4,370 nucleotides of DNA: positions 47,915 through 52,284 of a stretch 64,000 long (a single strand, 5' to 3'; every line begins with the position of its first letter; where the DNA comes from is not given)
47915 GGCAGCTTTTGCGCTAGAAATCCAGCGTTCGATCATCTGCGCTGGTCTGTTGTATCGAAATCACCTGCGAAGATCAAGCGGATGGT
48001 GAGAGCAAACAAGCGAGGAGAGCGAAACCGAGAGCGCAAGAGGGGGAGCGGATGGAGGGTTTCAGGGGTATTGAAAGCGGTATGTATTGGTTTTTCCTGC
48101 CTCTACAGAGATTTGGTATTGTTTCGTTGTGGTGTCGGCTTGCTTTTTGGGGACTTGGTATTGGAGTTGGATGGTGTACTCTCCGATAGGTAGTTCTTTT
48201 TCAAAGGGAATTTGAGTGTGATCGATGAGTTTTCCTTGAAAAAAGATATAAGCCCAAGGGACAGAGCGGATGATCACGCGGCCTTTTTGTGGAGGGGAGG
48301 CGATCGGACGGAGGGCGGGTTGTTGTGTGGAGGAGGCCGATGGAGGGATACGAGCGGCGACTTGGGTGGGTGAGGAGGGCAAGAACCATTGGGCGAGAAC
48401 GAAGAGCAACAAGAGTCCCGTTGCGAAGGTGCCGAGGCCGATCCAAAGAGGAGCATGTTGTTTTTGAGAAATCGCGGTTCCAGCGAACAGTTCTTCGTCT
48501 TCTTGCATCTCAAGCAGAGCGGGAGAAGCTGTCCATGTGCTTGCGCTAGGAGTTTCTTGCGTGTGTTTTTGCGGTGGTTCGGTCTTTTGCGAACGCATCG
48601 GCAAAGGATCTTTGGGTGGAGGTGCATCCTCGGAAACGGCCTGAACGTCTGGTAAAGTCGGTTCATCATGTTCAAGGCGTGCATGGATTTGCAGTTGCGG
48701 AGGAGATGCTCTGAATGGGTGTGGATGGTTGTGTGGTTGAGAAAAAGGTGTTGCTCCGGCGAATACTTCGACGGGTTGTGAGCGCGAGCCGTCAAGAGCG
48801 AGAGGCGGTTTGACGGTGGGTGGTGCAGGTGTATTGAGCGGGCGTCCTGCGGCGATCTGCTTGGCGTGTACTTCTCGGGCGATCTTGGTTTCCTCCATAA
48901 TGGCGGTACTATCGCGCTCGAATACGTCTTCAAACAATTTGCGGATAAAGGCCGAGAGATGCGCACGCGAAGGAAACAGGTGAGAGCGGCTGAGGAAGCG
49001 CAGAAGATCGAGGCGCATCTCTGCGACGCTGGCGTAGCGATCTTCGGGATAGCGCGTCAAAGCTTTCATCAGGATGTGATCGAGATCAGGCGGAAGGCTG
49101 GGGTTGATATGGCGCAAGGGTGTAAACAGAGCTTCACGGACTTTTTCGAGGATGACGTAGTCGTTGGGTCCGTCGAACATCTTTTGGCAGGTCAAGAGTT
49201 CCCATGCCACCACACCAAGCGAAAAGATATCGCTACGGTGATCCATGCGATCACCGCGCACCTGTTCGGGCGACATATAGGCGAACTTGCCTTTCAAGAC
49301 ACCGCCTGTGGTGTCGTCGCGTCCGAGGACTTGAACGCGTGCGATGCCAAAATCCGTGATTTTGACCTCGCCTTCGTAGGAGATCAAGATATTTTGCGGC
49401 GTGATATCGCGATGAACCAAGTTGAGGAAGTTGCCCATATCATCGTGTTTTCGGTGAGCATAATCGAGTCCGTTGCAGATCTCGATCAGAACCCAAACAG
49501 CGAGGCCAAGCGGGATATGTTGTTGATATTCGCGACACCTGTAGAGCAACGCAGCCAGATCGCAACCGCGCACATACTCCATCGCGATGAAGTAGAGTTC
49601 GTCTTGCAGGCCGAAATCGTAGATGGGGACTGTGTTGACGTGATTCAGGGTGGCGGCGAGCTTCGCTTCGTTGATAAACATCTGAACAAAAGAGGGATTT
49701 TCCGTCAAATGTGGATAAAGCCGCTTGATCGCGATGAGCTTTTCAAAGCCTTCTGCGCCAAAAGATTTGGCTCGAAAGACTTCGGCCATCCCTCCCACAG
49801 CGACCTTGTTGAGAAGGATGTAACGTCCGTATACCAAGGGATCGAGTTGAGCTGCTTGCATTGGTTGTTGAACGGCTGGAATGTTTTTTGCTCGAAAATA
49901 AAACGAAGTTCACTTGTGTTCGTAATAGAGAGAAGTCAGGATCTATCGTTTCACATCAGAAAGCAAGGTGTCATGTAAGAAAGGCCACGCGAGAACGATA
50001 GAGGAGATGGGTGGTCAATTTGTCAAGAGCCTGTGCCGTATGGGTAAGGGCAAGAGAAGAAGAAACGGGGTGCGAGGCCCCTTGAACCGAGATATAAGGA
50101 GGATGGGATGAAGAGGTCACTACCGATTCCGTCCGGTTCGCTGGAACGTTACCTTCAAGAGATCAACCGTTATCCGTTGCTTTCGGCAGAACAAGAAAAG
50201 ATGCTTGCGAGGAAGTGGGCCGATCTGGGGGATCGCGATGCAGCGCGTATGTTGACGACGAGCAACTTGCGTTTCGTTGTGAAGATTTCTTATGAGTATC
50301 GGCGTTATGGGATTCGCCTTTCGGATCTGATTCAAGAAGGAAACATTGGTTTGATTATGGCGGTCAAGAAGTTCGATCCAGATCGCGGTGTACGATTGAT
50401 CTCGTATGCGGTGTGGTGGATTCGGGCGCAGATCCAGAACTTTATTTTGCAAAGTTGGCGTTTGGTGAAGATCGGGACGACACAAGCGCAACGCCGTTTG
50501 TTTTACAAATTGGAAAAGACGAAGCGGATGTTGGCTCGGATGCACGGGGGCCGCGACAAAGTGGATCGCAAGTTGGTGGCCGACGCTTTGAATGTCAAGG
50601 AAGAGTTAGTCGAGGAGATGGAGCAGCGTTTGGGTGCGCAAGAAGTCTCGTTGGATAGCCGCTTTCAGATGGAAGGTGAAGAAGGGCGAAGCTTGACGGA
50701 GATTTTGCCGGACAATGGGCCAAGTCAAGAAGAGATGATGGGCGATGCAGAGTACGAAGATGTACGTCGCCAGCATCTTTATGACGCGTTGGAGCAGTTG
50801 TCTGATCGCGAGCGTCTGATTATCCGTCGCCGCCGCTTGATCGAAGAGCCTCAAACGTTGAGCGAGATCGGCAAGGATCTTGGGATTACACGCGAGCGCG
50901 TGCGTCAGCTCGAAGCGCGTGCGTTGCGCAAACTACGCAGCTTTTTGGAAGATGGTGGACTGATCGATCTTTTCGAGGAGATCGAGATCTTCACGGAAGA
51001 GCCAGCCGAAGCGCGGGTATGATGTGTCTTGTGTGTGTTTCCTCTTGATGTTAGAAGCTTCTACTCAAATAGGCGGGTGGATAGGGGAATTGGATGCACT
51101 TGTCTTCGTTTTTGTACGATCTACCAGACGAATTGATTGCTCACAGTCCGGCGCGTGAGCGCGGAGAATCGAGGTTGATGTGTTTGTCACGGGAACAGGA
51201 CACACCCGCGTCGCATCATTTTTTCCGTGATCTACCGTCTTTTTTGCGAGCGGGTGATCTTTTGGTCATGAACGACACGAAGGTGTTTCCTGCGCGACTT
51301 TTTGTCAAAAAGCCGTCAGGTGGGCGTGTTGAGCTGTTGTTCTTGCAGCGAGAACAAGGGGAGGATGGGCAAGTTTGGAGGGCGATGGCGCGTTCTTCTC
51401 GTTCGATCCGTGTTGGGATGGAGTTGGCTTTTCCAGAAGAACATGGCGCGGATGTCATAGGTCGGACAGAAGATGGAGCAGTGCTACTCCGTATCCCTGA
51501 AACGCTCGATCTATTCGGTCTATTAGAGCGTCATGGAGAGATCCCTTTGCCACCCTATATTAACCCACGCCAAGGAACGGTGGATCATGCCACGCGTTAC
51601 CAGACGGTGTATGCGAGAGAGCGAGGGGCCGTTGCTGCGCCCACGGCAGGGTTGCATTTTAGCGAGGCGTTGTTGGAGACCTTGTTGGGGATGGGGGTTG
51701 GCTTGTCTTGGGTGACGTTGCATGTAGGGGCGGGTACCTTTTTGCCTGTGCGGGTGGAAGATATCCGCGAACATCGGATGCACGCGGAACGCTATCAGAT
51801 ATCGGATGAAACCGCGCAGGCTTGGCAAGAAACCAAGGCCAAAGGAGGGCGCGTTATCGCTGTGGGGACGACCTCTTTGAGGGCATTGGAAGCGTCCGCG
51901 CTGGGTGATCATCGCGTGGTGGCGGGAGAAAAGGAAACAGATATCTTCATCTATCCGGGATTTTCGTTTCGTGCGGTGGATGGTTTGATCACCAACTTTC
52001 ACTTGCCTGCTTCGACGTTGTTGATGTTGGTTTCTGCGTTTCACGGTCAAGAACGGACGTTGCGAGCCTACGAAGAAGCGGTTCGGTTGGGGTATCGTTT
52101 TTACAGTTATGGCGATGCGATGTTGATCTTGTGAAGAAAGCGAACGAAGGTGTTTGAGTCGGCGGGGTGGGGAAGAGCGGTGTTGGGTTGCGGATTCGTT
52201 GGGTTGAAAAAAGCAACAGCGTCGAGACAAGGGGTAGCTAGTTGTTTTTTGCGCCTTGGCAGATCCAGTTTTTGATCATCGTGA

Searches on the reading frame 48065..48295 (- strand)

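Call 56: search_protein_families(library=pfam, proteins=[window:48065-48295:-], max_evalue=10)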
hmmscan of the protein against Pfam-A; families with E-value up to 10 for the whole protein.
seq(77 aa): 1 family
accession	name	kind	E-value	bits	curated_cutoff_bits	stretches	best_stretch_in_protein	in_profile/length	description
PF25788.1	Ig_Rha78A_N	-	0.042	14.5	27.4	1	33-69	11-47/105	Rha78A-like, N-terminal immunoglobulin domain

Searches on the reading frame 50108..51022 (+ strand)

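Call 42: search_protein_families(library=pfam, proteins=[window:50108-51022:+], max_evalue=0.0001)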
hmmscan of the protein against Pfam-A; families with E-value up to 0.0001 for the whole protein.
window:50108-51022:+ (304 aa): 3 families
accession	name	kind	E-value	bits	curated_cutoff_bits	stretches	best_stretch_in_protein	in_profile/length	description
PF04545.22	Sigma70_r4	-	1e-17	63.8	24.1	1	227-277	1-49/50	Sigma-70, region 4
PF04542.20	Sigma70_r2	-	2.3e-16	59.8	24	1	51-118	3-70/71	Sigma-70 region 2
PF00140.25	Sigma70_r1_2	-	1.8e-11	44.2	22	1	11-39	2-30/34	Sigma-70 factor, region 1.2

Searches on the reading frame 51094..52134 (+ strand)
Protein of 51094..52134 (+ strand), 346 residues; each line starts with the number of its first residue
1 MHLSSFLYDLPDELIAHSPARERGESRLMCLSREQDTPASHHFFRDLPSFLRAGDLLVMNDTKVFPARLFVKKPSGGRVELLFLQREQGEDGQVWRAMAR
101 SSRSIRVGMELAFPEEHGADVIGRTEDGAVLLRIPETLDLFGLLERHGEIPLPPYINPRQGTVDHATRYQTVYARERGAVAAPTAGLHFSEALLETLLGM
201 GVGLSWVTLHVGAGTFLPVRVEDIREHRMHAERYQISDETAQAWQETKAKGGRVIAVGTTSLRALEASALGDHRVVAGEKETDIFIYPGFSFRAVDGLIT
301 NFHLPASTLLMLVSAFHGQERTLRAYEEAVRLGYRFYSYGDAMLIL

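Call 42: search_protein_families(library=pfam, proteins=[window:51094-52134:+], max_evalue=0.0001)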
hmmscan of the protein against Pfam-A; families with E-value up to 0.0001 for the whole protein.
window:51094-52134:+ (346 aa): 1 family
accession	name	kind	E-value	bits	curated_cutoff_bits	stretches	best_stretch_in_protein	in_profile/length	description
PF02547.20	Queuosine_synth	-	3.2e-128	427.8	25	1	3-345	1-322/322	Queuosine biosynthesis protein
